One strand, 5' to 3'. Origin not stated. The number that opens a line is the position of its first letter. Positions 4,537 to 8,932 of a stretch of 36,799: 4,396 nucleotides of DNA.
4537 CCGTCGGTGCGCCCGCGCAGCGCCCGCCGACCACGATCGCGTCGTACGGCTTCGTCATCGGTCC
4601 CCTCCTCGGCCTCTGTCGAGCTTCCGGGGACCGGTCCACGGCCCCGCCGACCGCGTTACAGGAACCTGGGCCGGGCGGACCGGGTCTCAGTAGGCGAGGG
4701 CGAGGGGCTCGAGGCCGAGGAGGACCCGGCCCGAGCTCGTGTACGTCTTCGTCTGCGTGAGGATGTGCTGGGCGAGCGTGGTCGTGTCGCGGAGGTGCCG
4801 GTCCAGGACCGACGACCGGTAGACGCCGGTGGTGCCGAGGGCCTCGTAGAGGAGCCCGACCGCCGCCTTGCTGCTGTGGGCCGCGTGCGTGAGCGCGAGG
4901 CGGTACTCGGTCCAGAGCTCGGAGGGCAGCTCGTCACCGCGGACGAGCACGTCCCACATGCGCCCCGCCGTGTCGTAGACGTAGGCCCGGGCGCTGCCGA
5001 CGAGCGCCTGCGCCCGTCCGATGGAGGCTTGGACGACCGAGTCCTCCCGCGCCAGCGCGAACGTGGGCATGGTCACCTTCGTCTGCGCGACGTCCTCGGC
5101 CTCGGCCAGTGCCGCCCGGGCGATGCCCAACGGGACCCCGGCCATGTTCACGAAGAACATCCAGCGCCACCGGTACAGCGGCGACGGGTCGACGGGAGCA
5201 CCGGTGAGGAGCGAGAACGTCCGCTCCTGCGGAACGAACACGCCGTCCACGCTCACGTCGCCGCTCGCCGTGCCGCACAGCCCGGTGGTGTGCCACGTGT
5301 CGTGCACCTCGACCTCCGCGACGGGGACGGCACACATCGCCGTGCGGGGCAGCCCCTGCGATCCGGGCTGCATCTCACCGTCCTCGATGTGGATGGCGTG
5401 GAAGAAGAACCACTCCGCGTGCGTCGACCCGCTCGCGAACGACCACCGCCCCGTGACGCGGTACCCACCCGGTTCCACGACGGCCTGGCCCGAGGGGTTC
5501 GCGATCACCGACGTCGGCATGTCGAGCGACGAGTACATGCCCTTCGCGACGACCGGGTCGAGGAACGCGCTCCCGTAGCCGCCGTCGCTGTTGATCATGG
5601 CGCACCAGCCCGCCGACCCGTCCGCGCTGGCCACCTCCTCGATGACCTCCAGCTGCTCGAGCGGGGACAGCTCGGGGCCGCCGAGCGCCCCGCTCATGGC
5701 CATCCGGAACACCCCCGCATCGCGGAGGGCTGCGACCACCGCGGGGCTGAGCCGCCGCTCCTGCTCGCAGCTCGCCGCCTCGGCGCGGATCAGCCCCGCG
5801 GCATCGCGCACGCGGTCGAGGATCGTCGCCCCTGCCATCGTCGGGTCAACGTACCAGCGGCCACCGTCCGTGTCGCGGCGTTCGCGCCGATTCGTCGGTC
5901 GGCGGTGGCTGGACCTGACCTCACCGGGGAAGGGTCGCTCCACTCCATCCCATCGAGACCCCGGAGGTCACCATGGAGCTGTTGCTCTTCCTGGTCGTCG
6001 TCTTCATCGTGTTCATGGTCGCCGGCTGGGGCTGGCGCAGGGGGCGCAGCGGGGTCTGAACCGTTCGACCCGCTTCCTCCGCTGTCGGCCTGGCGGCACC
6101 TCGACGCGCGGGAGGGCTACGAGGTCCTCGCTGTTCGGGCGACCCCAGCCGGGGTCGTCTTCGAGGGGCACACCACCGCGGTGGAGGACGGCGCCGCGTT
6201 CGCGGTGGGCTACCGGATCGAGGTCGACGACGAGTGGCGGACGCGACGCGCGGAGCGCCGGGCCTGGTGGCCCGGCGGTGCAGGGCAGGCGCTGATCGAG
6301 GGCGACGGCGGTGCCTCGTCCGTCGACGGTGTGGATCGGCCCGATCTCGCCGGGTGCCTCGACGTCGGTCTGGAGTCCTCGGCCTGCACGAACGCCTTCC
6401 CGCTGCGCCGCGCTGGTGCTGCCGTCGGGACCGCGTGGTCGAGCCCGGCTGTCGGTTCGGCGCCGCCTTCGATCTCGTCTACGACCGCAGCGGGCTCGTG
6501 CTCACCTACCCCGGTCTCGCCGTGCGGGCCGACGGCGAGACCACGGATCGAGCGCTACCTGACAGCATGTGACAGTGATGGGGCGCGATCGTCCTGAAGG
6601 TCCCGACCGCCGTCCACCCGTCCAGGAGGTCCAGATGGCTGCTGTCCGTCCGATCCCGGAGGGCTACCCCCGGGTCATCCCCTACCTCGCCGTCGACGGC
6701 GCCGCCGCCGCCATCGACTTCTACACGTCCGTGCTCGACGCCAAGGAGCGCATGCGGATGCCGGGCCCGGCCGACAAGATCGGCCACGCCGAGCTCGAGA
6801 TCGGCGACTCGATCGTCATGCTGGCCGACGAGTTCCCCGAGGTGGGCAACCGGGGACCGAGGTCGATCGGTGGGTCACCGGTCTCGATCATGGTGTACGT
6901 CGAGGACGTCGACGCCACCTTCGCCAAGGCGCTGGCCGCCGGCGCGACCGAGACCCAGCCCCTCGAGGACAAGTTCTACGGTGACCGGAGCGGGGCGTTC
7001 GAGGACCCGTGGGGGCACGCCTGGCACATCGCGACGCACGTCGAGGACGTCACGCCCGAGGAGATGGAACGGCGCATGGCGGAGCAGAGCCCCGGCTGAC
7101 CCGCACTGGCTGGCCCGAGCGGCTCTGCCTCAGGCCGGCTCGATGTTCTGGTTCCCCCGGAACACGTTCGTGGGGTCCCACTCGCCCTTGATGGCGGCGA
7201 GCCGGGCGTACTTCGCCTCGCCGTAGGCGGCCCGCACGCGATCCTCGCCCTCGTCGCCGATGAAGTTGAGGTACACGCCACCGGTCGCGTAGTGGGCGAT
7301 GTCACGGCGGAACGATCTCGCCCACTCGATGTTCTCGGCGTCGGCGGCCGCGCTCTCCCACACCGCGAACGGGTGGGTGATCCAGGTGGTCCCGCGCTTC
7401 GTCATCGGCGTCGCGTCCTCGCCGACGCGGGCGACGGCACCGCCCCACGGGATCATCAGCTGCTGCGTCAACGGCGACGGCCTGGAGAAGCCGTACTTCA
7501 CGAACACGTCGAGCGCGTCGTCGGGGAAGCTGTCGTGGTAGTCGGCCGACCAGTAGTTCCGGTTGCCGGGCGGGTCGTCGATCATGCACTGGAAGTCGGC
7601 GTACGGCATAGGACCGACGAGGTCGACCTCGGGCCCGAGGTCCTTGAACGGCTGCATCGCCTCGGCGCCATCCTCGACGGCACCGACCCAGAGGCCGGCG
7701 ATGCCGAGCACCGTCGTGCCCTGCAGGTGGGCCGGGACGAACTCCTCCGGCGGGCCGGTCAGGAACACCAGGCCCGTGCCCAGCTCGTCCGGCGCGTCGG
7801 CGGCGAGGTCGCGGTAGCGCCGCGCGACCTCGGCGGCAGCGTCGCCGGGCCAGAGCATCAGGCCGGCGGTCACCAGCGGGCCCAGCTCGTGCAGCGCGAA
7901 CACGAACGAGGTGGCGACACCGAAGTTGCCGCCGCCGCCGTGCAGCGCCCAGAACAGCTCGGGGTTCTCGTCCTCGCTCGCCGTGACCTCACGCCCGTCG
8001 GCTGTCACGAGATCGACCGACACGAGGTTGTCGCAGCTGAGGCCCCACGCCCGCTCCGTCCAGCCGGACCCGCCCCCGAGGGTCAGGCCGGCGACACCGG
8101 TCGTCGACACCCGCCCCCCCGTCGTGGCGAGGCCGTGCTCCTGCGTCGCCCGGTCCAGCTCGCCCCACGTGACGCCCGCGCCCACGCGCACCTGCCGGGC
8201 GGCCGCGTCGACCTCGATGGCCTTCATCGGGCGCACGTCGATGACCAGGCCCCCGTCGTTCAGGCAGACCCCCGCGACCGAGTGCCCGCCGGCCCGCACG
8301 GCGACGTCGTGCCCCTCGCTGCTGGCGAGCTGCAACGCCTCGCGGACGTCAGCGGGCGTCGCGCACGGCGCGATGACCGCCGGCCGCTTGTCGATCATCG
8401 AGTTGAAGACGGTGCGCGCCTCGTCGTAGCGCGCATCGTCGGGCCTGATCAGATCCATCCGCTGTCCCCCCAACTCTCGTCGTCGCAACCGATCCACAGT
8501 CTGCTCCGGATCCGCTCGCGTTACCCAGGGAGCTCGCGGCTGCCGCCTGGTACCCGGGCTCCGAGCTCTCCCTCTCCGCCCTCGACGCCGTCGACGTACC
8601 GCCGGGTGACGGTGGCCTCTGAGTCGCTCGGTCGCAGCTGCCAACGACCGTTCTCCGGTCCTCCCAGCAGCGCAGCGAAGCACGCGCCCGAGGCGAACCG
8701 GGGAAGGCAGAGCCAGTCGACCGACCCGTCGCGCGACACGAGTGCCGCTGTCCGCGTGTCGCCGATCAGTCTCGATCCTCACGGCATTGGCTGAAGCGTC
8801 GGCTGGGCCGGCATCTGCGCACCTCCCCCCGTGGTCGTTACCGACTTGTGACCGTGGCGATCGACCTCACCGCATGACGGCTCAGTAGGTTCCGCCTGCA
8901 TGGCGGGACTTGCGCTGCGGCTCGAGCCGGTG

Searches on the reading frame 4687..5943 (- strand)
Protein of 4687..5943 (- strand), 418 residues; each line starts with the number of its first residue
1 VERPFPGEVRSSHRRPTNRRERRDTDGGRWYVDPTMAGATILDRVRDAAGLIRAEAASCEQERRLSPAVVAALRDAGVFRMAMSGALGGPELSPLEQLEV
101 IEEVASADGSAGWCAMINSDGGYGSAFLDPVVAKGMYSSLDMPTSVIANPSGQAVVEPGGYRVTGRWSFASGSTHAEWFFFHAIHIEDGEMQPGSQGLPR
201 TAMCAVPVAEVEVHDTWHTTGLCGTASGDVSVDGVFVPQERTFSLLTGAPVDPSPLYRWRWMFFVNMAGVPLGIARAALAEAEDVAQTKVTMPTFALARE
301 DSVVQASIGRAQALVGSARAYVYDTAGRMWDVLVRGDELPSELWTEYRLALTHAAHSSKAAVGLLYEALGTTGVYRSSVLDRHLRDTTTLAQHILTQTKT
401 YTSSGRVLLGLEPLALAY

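Call 60: search_protein_families(library=pfam, proteins=[window:4687-5943:-], max_evalue=0.001)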
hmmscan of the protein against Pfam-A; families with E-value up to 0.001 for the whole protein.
window:4687-5943:- (418 aa): 2 families
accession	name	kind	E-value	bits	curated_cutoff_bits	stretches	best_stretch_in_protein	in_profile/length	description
PF08028.16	Acyl-CoA_dh_2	-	2.8e-25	89.6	22.7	1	268-397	4-133/134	Acyl-CoA dehydrogenase, C-terminal domain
PF02771.21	Acyl-CoA_dh_N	-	2.1e-06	28.5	22.9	1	50-120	17-87/113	Acyl-CoA dehydrogenase, N-terminal domain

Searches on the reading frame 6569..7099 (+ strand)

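Call 60: search_protein_families(library=pfam, proteins=[window:6569-7099:+], max_evalue=0.001)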
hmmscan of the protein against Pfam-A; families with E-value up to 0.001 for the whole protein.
window:6569-7099:+ (176 aa): 2 families
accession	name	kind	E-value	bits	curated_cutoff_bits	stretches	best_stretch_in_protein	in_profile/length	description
PF00903.31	Glyoxalase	-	7.3e-17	62.3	20.6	1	40-154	7-121/121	Glyoxalase/Bleomycin resistance protein/Dioxygenase superfamily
PF18029.7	Glyoxalase_6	-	1e-06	29.8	23.6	1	42-154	6-105/106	Glyoxalase-like domain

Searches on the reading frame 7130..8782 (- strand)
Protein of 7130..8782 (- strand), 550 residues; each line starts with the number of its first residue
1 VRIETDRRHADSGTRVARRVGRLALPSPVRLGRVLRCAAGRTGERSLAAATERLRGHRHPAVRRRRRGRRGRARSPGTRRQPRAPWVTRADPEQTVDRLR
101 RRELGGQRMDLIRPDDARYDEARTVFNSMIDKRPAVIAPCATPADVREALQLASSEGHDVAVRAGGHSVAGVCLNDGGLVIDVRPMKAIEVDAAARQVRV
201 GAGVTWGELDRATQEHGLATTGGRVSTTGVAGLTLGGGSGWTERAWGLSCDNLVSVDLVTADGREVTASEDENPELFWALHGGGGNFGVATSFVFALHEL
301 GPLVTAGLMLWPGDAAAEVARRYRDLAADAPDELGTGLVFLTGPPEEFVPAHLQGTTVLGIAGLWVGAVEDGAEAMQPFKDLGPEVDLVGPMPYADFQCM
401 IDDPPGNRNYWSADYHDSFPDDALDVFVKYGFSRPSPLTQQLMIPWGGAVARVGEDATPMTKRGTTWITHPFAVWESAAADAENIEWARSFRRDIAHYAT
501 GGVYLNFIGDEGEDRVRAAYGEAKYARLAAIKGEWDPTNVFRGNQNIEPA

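Call 60: search_protein_families(library=pfam, proteins=[window:7130-8782:-], max_evalue=0.001)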
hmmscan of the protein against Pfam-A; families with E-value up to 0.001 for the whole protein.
window:7130-8782:- (550 aa): 2 families
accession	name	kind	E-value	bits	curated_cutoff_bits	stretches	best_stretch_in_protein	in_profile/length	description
PF01565.28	FAD_binding_4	-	1.9e-31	109.1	26.4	1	134-268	1-138/139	FAD binding domain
PF08031.17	BBE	-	1.6e-12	47.6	20.6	1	503-548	1-45/45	Berberine and berberine like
